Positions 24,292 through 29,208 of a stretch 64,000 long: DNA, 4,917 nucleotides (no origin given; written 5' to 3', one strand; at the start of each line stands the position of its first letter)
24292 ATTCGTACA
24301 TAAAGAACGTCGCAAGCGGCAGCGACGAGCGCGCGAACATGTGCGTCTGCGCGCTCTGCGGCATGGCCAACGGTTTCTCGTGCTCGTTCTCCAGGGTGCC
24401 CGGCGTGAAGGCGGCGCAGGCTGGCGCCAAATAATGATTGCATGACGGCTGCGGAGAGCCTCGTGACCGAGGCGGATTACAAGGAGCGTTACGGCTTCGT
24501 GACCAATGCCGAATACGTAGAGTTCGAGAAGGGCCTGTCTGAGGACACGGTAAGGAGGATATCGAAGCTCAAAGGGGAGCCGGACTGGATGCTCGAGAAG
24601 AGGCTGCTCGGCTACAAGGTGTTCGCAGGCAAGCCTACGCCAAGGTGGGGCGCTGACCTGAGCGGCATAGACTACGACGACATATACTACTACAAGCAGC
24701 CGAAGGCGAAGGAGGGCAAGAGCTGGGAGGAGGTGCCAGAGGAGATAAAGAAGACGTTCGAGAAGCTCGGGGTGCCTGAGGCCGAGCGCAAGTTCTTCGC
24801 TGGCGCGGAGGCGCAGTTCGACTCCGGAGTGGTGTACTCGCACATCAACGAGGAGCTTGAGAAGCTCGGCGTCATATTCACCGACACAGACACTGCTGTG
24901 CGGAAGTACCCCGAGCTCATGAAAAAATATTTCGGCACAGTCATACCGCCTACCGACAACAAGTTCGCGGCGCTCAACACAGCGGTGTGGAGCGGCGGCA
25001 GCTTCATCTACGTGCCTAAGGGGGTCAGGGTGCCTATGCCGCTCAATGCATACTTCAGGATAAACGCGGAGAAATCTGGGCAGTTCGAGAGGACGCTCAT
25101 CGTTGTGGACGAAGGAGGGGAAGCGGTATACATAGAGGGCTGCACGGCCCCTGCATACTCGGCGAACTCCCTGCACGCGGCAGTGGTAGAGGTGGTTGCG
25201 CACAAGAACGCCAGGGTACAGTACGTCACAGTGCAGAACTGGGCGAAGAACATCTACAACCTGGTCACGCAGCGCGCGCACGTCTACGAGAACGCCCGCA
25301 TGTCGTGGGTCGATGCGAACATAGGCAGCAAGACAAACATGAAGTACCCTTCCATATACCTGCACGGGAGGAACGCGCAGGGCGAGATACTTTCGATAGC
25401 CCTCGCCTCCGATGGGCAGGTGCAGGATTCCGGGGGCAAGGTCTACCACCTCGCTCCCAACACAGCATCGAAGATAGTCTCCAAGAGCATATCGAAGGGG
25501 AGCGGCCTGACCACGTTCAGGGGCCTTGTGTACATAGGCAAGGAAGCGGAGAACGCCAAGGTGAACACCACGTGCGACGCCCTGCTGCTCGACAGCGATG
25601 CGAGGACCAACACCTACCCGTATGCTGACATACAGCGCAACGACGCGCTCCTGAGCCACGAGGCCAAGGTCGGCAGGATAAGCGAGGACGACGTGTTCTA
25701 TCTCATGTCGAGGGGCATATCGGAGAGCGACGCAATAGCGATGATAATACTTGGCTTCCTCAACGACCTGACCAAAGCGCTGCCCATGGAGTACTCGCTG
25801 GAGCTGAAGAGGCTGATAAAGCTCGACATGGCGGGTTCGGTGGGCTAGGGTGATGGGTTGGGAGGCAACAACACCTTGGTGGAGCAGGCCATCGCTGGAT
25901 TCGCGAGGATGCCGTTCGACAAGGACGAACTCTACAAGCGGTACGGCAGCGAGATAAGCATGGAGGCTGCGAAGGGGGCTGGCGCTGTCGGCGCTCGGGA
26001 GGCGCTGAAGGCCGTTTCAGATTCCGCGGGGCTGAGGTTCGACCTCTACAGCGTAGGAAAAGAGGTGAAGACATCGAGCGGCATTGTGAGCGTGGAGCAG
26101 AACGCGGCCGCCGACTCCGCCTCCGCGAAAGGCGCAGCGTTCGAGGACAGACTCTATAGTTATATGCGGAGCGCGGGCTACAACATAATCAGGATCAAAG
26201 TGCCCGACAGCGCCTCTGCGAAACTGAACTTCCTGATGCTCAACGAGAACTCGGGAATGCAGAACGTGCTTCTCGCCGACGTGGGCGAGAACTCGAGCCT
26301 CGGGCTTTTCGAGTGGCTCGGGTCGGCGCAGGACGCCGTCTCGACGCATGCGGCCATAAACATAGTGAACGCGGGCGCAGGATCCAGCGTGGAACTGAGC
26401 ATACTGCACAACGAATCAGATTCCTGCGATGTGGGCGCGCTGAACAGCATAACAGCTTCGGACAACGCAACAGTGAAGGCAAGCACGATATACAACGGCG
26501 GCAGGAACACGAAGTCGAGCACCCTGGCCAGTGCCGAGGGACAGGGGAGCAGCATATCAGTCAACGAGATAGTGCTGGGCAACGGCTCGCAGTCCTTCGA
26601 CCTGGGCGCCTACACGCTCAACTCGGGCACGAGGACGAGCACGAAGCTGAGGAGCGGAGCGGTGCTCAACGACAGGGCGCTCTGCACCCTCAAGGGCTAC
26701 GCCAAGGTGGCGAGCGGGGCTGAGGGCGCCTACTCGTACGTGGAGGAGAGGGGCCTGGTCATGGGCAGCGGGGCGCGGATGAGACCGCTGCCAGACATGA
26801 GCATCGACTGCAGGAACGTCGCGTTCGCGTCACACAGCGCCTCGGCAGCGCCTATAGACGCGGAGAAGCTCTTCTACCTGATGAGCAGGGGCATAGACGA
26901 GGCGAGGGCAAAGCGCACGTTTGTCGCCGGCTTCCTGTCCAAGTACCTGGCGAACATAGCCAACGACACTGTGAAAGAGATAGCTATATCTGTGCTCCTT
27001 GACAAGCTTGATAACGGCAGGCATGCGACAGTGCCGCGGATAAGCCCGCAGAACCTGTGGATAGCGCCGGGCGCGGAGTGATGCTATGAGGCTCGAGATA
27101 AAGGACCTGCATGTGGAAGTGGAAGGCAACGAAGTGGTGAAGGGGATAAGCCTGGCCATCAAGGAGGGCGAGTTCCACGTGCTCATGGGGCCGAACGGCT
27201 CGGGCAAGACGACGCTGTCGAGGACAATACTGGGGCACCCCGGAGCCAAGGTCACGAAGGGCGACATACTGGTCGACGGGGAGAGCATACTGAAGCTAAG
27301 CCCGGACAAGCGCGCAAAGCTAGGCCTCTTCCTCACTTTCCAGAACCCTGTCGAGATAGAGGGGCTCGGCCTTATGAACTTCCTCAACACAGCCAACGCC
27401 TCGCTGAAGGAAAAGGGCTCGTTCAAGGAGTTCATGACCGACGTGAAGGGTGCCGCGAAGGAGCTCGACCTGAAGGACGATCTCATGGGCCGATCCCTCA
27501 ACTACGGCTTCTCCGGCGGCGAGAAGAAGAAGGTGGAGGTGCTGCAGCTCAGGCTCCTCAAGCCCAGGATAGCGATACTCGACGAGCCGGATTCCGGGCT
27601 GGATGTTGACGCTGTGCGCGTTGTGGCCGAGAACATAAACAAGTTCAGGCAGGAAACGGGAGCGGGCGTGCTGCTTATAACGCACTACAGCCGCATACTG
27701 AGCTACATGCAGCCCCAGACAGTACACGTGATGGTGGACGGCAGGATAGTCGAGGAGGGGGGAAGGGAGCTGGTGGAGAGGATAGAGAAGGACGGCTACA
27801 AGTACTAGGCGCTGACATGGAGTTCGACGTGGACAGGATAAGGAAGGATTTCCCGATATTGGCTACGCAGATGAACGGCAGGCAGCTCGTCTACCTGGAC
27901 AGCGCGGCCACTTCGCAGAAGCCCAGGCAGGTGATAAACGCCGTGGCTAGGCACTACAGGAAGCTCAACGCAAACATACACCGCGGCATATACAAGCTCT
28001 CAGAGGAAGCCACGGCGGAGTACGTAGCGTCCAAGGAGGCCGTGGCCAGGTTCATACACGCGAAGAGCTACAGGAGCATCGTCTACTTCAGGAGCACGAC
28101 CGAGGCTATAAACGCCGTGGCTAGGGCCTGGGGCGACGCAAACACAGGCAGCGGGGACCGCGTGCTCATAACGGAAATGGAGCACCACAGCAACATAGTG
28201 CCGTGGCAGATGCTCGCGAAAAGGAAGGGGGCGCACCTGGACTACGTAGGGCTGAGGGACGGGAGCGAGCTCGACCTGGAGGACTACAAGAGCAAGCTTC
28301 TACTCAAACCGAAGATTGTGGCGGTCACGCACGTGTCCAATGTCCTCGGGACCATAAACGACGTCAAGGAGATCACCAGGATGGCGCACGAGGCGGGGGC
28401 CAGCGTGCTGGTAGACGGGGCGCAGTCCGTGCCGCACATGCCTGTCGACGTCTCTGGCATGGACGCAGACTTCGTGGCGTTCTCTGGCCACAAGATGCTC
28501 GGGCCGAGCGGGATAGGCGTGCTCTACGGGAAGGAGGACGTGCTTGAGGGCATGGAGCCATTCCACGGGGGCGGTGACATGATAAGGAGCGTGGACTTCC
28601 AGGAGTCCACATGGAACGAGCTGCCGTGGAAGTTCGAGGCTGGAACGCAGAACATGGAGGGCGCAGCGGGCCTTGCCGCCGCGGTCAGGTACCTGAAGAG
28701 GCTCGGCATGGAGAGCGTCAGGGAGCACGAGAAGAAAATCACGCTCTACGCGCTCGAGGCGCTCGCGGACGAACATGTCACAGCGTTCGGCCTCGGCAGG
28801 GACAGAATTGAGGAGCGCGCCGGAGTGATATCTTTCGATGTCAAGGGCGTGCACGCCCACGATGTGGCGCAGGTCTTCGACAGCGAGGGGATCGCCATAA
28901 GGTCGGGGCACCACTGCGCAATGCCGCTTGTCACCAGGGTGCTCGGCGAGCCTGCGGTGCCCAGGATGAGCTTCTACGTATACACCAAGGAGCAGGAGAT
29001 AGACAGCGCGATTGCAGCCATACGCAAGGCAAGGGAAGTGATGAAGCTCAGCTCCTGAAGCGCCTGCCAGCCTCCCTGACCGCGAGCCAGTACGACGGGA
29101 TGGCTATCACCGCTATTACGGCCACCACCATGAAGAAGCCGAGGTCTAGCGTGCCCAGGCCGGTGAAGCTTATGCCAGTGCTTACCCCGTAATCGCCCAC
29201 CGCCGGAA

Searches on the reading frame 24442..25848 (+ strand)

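Call 50: search_protein_families(library=pfam, proteins=[window:24442-25848:+], max_evalue=0.0001)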
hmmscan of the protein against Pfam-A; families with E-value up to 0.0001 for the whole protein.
window:24442-25848:+ (468 aa): 2 families
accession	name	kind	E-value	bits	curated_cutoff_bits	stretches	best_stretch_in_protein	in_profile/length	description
PF01458.23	SUFBD_core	-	8.2e-82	274.6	27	1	205-439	1-232/232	SUF system FeS cluster assembly, SufBD core domain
PF19295.5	SufBD_N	-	1.5e-09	38.2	23.5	1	141-201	110-170/172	SufBD protein N-terminal region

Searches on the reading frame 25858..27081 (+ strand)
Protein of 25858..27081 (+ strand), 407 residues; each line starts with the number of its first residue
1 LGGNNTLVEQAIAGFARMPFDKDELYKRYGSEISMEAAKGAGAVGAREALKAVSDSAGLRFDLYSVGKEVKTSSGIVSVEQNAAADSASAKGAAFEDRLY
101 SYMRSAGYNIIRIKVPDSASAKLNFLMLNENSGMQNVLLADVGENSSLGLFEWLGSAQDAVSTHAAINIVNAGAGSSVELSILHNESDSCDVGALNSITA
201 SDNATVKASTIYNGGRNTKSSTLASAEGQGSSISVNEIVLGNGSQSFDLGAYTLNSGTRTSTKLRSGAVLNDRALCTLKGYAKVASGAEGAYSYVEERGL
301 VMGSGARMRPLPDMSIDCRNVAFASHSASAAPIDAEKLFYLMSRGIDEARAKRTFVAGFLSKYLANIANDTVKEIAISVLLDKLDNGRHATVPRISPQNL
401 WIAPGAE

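Call 50: search_protein_families(library=pfam, proteins=[window:25858-27081:+], max_evalue=0.0001)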
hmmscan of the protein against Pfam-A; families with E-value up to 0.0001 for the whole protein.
window:25858-27081:+ (407 aa): 1 family
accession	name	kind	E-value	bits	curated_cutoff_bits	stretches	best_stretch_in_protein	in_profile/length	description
PF01458.23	SUFBD_core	-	1.6e-41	142.7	27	1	129-359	5-232/232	SUF system FeS cluster assembly, SufBD core domain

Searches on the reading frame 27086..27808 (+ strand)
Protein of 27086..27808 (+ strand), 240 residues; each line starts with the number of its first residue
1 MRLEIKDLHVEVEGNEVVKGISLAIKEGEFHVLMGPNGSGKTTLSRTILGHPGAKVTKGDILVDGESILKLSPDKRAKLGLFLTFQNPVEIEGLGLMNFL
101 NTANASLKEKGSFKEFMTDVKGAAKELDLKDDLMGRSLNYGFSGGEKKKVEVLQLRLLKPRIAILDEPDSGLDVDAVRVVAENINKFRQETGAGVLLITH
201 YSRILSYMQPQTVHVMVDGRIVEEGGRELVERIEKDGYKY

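Call 50: search_protein_families(library=pfam, proteins=[window:27086-27808:+], max_evalue=0.0001)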
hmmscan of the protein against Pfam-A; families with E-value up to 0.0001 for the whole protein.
window:27086-27808:+ (240 aa): 4 families
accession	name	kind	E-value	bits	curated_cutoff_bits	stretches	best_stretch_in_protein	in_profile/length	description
PF00005.33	ABC_tran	-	3e-21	76.9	25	1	19-169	2-136/137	ABC transporter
PF13304.12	AAA_21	-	1.1e-08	35.9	27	0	153-200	251-298/304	AAA domain, putative AbiEii toxin, Type IV TA system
PF02463.25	SMC_N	-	7.4e-08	32.5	40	1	28-210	24-207/220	RecF/RecN/SMC N terminal domain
PF13481.12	AAA_25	-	9.2e-05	22.6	27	0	24-45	29-50/195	AAA domain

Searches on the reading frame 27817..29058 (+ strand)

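Call 50: search_protein_families(library=pfam, proteins=[window:27817-29058:+], max_evalue=0.0001)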
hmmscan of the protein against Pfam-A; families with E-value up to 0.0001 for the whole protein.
window:27817-29058:+ (413 aa): 3 families
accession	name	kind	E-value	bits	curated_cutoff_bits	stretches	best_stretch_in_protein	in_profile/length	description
PF00266.25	Aminotran_5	-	1.1e-136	456.1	21.5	1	25-396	1-369/371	Aminotransferase class-V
PF00155.27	Aminotran_1_2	-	3.7e-09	36.7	19.7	1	69-249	44-244/361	Aminotransferase class I and II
PF01053.26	Cys_Met_Meta_PP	-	3.7e-06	26.2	27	1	111-229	89-201/381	Cys/Met metabolism PLP-dependent enzyme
